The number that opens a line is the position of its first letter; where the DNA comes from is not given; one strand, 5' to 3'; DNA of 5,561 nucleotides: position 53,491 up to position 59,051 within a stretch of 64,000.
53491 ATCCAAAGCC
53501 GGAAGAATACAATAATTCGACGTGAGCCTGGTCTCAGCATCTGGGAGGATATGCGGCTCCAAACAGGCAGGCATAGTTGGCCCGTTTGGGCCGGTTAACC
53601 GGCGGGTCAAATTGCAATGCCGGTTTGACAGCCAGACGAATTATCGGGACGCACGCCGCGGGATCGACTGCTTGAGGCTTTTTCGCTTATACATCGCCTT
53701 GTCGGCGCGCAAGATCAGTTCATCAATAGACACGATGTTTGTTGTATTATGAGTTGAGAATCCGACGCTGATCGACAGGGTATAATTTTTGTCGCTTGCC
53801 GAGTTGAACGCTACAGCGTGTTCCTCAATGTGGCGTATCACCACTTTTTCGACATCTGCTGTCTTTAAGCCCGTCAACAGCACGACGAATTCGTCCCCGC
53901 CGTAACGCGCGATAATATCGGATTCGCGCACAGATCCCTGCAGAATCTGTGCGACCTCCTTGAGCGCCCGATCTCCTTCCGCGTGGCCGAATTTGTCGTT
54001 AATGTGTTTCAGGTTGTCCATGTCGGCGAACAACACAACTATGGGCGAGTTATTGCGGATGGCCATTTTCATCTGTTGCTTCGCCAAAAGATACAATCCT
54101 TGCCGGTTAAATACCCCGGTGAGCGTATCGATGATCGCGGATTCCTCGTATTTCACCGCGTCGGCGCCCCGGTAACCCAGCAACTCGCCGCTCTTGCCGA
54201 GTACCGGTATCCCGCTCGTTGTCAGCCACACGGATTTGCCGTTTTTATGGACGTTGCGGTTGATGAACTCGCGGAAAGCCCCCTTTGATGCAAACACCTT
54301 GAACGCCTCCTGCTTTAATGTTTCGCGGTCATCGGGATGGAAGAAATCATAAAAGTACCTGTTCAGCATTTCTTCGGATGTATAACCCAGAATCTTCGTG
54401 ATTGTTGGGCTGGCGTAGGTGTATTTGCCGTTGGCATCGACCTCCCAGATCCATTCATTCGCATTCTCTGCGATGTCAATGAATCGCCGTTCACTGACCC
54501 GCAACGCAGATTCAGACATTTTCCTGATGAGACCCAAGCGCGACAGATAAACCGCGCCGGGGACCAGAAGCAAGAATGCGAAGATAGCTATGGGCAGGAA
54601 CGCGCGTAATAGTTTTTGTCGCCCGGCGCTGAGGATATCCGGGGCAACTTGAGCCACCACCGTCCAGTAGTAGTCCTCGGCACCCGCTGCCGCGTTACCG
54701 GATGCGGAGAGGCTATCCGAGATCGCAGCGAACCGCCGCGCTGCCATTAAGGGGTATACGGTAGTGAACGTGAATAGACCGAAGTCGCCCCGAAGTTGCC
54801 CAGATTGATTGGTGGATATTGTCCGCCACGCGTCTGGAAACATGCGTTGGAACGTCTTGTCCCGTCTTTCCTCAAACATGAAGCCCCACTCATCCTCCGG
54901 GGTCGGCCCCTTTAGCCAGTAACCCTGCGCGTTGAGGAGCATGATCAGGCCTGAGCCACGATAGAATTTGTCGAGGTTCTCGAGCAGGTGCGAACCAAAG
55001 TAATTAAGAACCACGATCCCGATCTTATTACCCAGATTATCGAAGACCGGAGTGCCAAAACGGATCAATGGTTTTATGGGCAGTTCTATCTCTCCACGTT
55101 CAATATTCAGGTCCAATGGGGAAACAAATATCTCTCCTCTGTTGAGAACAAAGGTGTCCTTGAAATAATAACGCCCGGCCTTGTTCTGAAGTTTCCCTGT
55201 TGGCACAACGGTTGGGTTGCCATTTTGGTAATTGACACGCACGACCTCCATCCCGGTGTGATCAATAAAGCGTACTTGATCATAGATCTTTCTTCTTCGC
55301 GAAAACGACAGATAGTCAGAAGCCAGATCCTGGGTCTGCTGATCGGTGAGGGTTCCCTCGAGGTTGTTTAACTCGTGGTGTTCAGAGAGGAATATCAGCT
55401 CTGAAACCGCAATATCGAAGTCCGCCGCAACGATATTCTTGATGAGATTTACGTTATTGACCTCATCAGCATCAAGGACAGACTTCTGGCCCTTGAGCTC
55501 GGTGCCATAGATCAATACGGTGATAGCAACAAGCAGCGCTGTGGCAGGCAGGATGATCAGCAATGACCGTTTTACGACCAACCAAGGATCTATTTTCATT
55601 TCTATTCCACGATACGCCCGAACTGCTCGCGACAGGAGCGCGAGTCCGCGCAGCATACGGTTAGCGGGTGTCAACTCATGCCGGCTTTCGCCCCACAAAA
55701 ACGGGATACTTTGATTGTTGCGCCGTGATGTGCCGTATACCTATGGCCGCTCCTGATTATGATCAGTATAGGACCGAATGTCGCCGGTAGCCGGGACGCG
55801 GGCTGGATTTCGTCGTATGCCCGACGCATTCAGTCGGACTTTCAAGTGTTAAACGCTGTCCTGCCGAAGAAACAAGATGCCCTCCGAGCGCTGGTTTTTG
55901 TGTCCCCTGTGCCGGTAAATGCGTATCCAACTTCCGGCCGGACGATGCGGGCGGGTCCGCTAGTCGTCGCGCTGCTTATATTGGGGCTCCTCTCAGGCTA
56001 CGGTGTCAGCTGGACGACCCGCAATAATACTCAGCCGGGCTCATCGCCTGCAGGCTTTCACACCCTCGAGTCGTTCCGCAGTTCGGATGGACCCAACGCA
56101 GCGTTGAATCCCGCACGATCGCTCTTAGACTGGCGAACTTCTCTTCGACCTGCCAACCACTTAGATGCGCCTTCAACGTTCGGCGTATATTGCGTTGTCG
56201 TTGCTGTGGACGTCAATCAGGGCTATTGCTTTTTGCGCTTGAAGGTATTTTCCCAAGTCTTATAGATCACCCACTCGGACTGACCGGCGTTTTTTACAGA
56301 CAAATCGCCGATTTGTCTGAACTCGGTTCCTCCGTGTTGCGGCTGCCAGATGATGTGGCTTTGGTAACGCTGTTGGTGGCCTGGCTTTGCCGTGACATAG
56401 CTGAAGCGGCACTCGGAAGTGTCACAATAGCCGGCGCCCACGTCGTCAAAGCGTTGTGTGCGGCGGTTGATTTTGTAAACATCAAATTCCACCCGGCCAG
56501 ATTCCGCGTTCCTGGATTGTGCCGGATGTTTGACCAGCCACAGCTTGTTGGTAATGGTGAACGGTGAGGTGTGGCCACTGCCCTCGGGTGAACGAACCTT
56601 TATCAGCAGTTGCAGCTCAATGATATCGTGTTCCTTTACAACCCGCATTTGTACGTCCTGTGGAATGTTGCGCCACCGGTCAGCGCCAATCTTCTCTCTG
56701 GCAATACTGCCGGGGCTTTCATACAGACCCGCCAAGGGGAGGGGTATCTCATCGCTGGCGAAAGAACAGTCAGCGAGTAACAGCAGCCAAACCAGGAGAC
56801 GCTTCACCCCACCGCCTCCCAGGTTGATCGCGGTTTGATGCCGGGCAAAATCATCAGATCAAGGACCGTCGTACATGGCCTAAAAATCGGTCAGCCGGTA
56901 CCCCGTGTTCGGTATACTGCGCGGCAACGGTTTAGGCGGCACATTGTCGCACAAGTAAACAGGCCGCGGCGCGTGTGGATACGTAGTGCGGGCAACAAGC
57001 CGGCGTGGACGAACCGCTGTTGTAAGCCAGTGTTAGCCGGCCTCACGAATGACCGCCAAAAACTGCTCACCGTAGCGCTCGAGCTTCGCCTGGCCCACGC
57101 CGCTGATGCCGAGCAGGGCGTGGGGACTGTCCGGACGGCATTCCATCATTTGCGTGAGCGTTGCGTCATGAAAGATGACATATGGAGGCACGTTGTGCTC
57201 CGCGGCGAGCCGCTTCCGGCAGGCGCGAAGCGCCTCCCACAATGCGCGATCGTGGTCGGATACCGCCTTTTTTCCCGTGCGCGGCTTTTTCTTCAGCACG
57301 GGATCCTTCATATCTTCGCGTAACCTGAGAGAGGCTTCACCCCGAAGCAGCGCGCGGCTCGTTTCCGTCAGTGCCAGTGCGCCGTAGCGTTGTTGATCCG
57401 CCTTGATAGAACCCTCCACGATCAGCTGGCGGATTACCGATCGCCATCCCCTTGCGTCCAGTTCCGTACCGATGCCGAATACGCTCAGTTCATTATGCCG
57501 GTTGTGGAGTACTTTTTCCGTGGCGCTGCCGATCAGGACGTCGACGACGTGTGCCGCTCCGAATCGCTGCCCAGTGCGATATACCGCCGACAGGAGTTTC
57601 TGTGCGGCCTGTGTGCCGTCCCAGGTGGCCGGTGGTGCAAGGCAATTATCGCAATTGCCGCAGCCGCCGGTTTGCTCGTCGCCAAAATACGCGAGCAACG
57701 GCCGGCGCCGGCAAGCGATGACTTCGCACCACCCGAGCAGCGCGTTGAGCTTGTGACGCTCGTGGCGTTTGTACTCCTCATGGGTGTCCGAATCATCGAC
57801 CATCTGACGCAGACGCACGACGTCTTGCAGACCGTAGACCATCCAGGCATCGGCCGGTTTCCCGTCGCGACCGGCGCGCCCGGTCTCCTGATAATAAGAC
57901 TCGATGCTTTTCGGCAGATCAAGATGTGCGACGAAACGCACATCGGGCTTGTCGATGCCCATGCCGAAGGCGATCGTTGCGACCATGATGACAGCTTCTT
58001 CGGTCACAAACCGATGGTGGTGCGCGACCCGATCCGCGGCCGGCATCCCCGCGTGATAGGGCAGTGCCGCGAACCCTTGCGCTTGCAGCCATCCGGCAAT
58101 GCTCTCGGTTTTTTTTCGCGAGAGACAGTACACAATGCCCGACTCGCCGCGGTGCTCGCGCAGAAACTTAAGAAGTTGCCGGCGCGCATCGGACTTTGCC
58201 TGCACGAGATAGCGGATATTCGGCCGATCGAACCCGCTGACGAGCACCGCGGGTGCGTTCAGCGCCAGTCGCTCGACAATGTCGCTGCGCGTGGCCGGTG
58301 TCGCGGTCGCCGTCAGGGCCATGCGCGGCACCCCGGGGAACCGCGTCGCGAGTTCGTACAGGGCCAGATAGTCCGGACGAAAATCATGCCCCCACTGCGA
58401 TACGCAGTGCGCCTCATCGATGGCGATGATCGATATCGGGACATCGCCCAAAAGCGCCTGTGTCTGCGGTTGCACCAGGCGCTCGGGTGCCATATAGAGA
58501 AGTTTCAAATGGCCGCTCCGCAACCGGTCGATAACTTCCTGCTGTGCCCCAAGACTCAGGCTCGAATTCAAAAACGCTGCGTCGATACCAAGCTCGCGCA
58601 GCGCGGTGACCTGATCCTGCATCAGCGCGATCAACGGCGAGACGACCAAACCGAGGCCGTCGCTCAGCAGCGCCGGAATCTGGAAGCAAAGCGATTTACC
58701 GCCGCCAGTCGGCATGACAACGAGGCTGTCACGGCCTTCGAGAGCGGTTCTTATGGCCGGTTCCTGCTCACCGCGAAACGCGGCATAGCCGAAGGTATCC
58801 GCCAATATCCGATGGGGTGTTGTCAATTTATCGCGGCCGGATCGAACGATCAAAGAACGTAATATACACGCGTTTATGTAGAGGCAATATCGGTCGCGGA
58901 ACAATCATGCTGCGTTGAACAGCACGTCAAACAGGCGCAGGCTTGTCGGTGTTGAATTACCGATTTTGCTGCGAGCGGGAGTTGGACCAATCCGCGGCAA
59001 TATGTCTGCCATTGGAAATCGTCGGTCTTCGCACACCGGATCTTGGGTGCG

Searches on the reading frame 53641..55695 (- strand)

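Call 63: search_protein_families(library=pfam, proteins=[window:53641-55695:-], max_evalue=0.001)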
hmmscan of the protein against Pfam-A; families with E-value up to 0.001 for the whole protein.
window:53641-55695:- (684 aa): 8 families
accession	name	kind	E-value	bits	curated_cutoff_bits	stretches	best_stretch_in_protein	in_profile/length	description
PF00990.26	GGDEF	-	1e-40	139.6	23.8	1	520-674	1-157/161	Diguanylate cyclase, GGDEF domain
PF21623.3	HK_sensor_dom_bact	-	1.1e-26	93.9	27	1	103-313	32-241/253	Bacterial histidine kinase, sensor domain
PF08447.18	PAS_3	-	2.3e-15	57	25.6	1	426-510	2-87/89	PAS fold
PF00989.32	PAS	-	3.6e-13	50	22.6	1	408-508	6-106/113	PAS fold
PF13426.13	PAS_9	-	4.9e-13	49.7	27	1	414-509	2-95/103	PAS domain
PF08448.16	PAS_4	-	1.2e-08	35.6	23.1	1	410-508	2-98/110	PAS fold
PF13188.13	PAS_8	-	2.8e-06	27.4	21.8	1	404-459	2-56/65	PAS domain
PF14598.12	PAS_11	-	4.6e-06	27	25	1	419-498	8-86/109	PAS domain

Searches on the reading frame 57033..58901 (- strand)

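Call 63: search_protein_families(library=pfam, proteins=[window:57033-58901:-], max_evalue=0.001)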
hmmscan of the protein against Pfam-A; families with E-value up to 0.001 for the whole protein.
window:57033-58901:- (622 aa): 5 families
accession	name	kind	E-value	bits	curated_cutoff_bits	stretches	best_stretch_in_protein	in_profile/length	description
PF09382.16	RQC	-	6.8e-38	129.4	23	1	423-532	1-110/114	RQC domain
PF00270.35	DEAD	-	2.2e-25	89.7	26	1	46-203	4-162/167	DEAD/DEAH box helicase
PF00271.37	Helicase_C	-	4.9e-23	81.9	23.5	1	241-347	4-110/110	Helicase conserved C-terminal domain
PF00570.28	HRDC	-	8.9e-23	80.5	23.8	1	552-618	2-68/68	HRDC domain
PF16124.10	RecQ_Zn_bind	-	2.5e-19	70.2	25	1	359-421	2-66/66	RecQ zinc-binding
